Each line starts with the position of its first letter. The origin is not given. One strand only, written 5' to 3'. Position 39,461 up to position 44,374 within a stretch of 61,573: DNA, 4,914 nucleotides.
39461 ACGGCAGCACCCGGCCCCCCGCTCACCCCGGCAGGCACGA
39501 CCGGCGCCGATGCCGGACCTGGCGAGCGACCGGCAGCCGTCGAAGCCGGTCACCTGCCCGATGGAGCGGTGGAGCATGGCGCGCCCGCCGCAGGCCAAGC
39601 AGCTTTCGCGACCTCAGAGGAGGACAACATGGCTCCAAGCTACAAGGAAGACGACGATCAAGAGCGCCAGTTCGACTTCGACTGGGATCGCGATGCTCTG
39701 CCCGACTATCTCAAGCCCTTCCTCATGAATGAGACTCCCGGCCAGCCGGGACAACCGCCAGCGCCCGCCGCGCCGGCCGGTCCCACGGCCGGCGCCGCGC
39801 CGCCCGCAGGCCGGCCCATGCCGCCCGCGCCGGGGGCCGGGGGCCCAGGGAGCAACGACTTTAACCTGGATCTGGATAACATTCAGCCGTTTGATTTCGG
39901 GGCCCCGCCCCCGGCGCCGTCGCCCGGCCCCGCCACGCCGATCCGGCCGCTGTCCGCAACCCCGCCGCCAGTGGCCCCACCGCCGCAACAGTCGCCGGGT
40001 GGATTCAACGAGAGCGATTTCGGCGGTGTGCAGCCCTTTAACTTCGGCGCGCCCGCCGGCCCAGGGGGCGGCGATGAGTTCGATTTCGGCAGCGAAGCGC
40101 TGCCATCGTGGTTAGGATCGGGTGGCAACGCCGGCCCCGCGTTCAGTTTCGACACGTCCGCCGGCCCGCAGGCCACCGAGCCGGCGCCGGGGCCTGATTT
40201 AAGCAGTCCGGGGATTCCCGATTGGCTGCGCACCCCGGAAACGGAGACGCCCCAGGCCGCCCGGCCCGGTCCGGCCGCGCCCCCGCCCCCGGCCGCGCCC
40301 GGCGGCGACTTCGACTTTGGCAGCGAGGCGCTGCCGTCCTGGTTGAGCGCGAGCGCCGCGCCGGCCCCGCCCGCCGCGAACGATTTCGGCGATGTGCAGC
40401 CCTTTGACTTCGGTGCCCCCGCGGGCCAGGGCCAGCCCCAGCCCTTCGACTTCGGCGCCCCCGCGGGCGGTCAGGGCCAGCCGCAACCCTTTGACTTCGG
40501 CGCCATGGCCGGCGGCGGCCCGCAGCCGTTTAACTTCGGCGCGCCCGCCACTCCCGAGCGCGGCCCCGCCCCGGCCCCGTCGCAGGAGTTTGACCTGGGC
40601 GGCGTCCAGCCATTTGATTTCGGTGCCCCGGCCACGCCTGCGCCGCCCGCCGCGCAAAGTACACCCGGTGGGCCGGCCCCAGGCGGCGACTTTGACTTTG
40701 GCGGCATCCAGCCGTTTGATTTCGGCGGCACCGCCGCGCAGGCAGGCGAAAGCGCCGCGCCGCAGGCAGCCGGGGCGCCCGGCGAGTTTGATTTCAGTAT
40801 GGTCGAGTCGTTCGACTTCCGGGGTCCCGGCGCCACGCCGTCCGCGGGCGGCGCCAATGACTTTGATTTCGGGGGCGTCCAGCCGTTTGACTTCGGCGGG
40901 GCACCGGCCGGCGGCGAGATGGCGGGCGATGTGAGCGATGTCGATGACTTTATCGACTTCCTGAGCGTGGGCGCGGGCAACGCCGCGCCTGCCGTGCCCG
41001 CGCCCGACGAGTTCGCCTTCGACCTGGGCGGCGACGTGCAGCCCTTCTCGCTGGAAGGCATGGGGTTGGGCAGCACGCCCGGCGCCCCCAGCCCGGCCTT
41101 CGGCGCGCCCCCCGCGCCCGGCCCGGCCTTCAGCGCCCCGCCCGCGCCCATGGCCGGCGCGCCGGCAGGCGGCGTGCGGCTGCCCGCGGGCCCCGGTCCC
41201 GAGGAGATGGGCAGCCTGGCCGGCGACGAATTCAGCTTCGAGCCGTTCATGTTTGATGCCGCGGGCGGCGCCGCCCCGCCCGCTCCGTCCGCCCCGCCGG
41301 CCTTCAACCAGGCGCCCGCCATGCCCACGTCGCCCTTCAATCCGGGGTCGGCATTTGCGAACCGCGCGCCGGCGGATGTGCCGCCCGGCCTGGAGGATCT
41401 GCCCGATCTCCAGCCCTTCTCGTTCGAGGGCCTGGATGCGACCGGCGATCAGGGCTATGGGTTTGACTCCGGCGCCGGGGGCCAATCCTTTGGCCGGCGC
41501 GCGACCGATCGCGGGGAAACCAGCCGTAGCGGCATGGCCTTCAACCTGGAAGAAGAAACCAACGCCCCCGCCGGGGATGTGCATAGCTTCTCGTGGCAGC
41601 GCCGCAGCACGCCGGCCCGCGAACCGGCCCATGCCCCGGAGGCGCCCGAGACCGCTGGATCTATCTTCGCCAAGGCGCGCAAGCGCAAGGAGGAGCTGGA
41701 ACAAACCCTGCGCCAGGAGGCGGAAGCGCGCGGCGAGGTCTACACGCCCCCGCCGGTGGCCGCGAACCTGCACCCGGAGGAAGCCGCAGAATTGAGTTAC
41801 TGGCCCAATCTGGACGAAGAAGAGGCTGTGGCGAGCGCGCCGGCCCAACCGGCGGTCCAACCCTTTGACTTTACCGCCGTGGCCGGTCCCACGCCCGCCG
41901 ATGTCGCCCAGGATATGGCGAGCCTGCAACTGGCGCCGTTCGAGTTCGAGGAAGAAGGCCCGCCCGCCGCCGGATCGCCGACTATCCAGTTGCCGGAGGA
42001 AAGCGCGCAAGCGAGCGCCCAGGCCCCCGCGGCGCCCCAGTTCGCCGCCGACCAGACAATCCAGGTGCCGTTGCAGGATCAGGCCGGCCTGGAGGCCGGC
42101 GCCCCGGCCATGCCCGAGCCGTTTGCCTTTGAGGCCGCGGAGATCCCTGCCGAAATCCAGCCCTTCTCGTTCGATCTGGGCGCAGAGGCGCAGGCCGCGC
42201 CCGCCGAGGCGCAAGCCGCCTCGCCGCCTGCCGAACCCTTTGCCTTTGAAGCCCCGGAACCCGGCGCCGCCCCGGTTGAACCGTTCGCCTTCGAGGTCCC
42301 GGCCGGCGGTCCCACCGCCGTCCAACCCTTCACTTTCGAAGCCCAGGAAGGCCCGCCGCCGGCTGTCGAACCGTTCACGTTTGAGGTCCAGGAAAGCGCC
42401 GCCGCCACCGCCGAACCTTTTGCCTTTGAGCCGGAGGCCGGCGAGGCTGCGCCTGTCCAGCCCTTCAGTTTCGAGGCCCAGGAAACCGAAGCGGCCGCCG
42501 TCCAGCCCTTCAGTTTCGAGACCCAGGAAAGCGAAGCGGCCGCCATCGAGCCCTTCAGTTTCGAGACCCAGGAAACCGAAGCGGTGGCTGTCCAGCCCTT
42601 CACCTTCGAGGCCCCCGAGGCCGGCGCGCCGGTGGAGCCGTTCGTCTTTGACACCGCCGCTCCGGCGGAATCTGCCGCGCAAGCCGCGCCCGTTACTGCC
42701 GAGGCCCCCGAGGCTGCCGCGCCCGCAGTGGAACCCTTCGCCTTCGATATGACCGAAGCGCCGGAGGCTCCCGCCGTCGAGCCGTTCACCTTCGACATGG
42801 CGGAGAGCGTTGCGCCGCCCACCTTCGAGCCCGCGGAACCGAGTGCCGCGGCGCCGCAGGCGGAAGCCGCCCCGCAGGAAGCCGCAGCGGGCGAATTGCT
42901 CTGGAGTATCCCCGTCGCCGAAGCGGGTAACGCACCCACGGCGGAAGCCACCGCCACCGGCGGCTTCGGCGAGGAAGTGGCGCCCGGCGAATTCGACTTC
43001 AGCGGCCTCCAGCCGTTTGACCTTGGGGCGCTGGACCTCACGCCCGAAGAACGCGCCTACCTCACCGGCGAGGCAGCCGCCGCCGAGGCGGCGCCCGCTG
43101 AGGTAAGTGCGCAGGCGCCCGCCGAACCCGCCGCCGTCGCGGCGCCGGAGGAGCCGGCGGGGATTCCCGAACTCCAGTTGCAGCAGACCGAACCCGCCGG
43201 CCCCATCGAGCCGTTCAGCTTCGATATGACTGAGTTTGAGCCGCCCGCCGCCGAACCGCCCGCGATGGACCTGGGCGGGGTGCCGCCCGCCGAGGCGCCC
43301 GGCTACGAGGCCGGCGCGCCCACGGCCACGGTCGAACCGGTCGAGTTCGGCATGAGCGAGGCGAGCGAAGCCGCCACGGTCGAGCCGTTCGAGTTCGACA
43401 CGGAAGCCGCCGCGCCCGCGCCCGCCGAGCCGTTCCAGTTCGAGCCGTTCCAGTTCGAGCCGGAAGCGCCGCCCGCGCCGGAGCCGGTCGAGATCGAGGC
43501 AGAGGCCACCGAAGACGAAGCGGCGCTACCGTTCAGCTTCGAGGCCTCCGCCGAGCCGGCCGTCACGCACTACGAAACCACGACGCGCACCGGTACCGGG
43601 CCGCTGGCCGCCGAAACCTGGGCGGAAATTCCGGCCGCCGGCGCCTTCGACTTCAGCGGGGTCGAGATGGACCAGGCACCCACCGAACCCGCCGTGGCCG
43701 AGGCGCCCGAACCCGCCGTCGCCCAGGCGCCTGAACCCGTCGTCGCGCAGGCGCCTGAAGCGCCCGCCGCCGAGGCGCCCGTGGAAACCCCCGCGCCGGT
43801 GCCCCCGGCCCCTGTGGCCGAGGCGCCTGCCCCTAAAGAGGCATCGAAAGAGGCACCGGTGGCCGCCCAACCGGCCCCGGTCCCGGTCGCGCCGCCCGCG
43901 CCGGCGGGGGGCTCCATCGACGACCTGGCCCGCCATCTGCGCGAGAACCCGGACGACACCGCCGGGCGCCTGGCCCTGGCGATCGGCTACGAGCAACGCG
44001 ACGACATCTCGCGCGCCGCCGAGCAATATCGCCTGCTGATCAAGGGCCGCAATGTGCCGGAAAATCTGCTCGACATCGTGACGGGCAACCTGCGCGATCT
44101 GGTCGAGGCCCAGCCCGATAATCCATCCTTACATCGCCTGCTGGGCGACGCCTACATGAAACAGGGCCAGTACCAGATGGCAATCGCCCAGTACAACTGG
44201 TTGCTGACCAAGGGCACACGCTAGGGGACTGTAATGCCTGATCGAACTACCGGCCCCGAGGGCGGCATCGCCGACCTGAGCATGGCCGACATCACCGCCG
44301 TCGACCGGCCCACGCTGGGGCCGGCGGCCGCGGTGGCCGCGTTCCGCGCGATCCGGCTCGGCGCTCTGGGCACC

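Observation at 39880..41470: FG-repeat-like block: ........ / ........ / DFDFGG motifs in Gly/Pro/Ala spacers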

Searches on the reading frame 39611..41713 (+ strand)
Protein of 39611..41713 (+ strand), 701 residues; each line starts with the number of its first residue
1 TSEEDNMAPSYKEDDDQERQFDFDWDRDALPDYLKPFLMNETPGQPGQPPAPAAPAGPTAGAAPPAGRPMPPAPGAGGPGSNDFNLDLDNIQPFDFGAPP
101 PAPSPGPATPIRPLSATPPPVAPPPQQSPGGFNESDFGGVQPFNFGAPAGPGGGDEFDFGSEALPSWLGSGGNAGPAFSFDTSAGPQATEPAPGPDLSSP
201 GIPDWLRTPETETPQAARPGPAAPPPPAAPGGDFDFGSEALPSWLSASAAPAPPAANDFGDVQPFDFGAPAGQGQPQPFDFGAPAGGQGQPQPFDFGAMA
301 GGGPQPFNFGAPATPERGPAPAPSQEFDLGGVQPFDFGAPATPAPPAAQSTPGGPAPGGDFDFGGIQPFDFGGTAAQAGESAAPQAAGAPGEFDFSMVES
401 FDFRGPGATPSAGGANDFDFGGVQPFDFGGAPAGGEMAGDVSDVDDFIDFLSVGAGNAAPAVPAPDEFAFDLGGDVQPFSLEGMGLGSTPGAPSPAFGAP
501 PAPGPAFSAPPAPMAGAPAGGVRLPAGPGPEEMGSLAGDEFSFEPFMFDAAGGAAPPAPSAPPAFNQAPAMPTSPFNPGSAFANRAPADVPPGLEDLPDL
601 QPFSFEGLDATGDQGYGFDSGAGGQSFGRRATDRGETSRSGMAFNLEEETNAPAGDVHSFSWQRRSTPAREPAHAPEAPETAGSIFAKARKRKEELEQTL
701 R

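Call 11: find_homologous_proteins(query=window:39641-41473:+, max_evalue=0.001)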
Query window:39641-41473:+ (611 aa): 1 proteins with E <= 0.001 among 8000 candidates.
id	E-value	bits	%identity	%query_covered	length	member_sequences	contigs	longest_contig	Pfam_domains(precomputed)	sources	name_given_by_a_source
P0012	6.3e-4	37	69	5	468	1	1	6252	-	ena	-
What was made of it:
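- Tried and rejected: Word-indexed homolog search with the FG zone (call 11).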

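Call 86: predict_structure(alignment_id=A5)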
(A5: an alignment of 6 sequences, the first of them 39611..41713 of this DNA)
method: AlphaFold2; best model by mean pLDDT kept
length: 701 residues; sequences in the alignment: 6
mean_pLDDT: 49.6   pTM: 0.26
mean pLDDT of the five models: 49.6, 46.9, 44.6, 38.5, 37.9
residues with pLDDT >= 90: 17; 70-90: 39; 50-70: 180; < 50: 465
segments of 3 or more residues with pLDDT < 50: 1-3, 42-54, 56-63, 68-70, 75-80, 108-111, 127-135, 137-140, 144-147, 151-154, 159-163, 169-189, 217-219, 227-234, 237-240, 246-253, 255-264, 267-269, 271-275, 285-294, 296-302, 309-311, 313-326, 347-359, 366-369, 371-379, 381-393, 395-398, 403-430, 432-445, 450-470, 472-476, 484-488, 490-492, 494-509, 511-517, 519-541, 550-562, 564-588, 607-647, 651-666, 668-671
pLDDT, mean of each block of 10 residues (from residue 1): 56 64 78 80 41 42 47 48 56 63 56 50 52 44 51 47 50 40 41 67 76 47 46 45 50 43 45 44 48 45 48 45 48 54 50 46 51 44 40 47 45 38 39 41 50 42 42 48 48 45 43 45 41 46 52 45 41 38 43 61 50 37 37 40 41 45 43 63 91 96 91
secondary structure, 60 per line:
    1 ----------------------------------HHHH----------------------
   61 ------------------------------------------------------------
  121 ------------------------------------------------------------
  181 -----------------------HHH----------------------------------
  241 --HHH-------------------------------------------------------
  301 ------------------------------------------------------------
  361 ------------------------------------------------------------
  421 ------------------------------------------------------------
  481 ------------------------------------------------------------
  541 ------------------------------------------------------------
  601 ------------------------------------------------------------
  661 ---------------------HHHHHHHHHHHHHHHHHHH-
elements in order (helices of 4 or more, strands of 3 or more residues): H35-38 H682-700
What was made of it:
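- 39890..40897 (+): The FxFG block (aa 1723-2058): 9 QPF[DN]FG and 4 [DE]FDFG in Gly/Pro/Ala spacers, interleaved with 3 LPSWL/IPDWL motifs. Predicted disordered (call 86).
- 41654..41710 (+): Basic helix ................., the only confidently structured element in the middle of the protein. AlphaFold2 helix with pLDDT > 90 (call 86).
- On Eukaryotic FG-nucleoporin FxFG domain: AlphaFold2 pLDDT below 50 across the block (call 86).
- (2) Predicted disorder: pLDDT below 50 over almost the whole block (call 86). The region is predicted to be disordered (call 86).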

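Call 87: search_protein_families(library=ncbifam, proteins=[window:39611-41713:+], max_evalue=0.01)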
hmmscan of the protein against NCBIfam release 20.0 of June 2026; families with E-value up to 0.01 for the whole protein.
window:39611-41713:+ (701 aa): 0 families

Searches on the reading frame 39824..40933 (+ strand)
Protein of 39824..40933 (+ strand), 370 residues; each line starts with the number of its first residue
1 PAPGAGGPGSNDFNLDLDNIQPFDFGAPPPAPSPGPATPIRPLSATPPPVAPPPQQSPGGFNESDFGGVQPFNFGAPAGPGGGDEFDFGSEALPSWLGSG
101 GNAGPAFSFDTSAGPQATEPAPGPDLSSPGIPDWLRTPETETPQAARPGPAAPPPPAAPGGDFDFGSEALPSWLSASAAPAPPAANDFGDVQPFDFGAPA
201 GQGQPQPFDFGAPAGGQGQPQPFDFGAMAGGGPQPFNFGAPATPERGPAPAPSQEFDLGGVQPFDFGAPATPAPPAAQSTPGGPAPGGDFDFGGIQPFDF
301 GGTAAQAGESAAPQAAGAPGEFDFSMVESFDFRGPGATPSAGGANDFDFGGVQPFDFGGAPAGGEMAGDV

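Call 48: search_protein_representatives(protein=window:39824-40933:+)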
Query: 370 residues. Proteins with E-value up to 0.001 (for the whole library): 3; up to 1e-10: 3; up to 1e-30: 1. The best 3 are listed.
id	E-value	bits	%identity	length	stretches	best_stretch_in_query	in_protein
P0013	9.5e-31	123.9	43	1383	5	14-313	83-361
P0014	1.4e-28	116.7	56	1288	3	27-185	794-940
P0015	6.4e-28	114.5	63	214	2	281-363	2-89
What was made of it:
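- Tried and rejected: This says little about rarity by itself, so I repeated the search with full HMMER on 1.84 billion representatives (call 48).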

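Call 68: find_encoding_contigs(protein=P0013, flank=6000, max_places=3)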
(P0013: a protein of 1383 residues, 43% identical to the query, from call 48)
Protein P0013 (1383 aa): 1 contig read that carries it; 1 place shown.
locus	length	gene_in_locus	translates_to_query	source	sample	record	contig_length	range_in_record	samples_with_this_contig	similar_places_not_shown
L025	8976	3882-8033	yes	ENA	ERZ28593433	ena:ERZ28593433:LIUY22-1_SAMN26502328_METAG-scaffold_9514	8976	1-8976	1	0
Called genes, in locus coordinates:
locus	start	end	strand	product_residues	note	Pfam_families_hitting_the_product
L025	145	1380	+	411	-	PF00149:Metallophos, PF12850:Metallophos_2 (faint)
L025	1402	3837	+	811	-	PF07719:TPR_2 (faint), PF13428:TPR_14 (faint), PF13432:TPR_16 (faint), PF14559:TPR_19 (weak), PF24575:TPR_Slam (faint), PF00515:TPR_1 (faint), PF13181:TPR_8 (faint), PF14559:TPR_19 (weak), +1 more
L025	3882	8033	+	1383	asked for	PF20844:PCF11_RFEG_rpt, PF13432:TPR_16 (faint)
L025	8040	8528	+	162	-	PF10702:DUF2507 (weak), PF02830:V4R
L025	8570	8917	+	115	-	PF03259:Robl_LC7, PF08923:MAPKK1_Int (weak)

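Call 91: search_protein_families(library=pfam, proteins=[window:39824-40933:+], max_evalue=1)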
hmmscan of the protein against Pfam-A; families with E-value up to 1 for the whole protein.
window:39824-40933:+ (370 aa): 1 family
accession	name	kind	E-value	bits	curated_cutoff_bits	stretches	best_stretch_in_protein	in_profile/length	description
PF05953.17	Allatostatin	-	0.0099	16.7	33.5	0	69-75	3-9/11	Allatostatin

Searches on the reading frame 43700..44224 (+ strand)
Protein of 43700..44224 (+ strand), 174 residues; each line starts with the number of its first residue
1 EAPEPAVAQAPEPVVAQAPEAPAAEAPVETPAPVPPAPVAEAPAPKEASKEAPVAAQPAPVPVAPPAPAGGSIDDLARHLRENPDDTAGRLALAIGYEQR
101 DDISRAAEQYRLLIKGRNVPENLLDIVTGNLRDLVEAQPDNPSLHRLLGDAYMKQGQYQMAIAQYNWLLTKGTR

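Call 6: search_protein_families(library=pfam, proteins=[window:43700-44224:+], max_evalue=0.01)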
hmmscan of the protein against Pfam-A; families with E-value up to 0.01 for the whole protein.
window:43700-44224:+ (174 aa): 12 families
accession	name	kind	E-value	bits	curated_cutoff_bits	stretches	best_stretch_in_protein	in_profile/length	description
PF14561.12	TPR_20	-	7.6e-08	33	25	0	130-164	10-44/90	Tetratricopeptide repeat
PF13414.12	TPR_11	-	1.2e-06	28.5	26.8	2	136-156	22-42/42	TPR repeat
PF07719.23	TPR_2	-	1.2e-05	25.5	27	1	144-166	3-25/34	Tetratricopeptide repeat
PF13432.12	TPR_16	-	1.8e-05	25.5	32.7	1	131-166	20-55/65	Tetratricopeptide repeat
PF14559.12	TPR_19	-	8.4e-05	23.3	25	1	131-163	14-46/68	Tetratricopeptide repeat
PF13428.12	TPR_14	-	0.00013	22.8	23.5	0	143-171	2-30/44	Tetratricopeptide repeat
PF23914.1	TPR_CcmH_CycH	-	0.00017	21.9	42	0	131-170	110-149/158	Cytochrome c-type biogenesis protein H TPR domain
PF13431.12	TPR_17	-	0.00021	21.8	24.4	1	133-163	4-34/34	Tetratricopeptide repeat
PF00515.34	TPR_1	-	0.0014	18.8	27.8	1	145-166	4-25/34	Tetratricopeptide repeat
PF13176.12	TPR_7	-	0.0052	17.2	27.9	0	146-163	3-20/36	Tetratricopeptide repeat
PF03704.23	BTAD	-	0.0075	17.1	22.1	0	128-166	82-120/146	Bacterial transcriptional activator domain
PF20225.4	DUF6584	-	0.0082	16.6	27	0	131-161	26-56/171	Family of unknown function (DUF6584)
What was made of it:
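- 43889..44224 (+): C-terminal TPR cap. Pfam TPR_11/TPR_20 (call 6).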

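Call 87: search_protein_families(library=ncbifam, proteins=[window:43700-44224:+], max_evalue=0.01)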
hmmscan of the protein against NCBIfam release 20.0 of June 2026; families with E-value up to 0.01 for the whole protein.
window:43700-44224:+ (174 aa): 7 families
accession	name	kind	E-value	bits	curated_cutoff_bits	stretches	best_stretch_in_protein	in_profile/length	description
TIGR02917.1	PEP_TPR_lipo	equivalog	1.1e-06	26.8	312.2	1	132-166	455-489/899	XrtA/PEP-CTERM system TPR-repeat protein PrsT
NF040959.1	MamA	equivalog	0.00018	21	200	1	130-166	127-163/204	magnetosome protein MamA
TIGR02521.1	type_IV_pilW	equivalog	0.0017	17.9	154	0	75-111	53-89/234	type IV pilus biogenesis/stability protein PilW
TIGR00540.1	TPR_hemY_coli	hypoth_equivalog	0.0038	16.1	142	1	76-161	267-345/385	heme biosynthesis-associated TPR protein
NF052415.1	T3SS_chap_SctY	equivalog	0.0064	17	70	0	132-172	30-70/106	type III secretion apparatus assembly chaperone SctY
NF033758.1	gliding_GltE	equivalog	0.0064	15.5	225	0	130-166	278-314/411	adventurous gliding motility TPR repeat lipoprotein GltE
NF008520.0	PRK11447.1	equivalog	0.0083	13.9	858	0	129-166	290-327/1157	cellulose synthase complex outer membrane protein BcsC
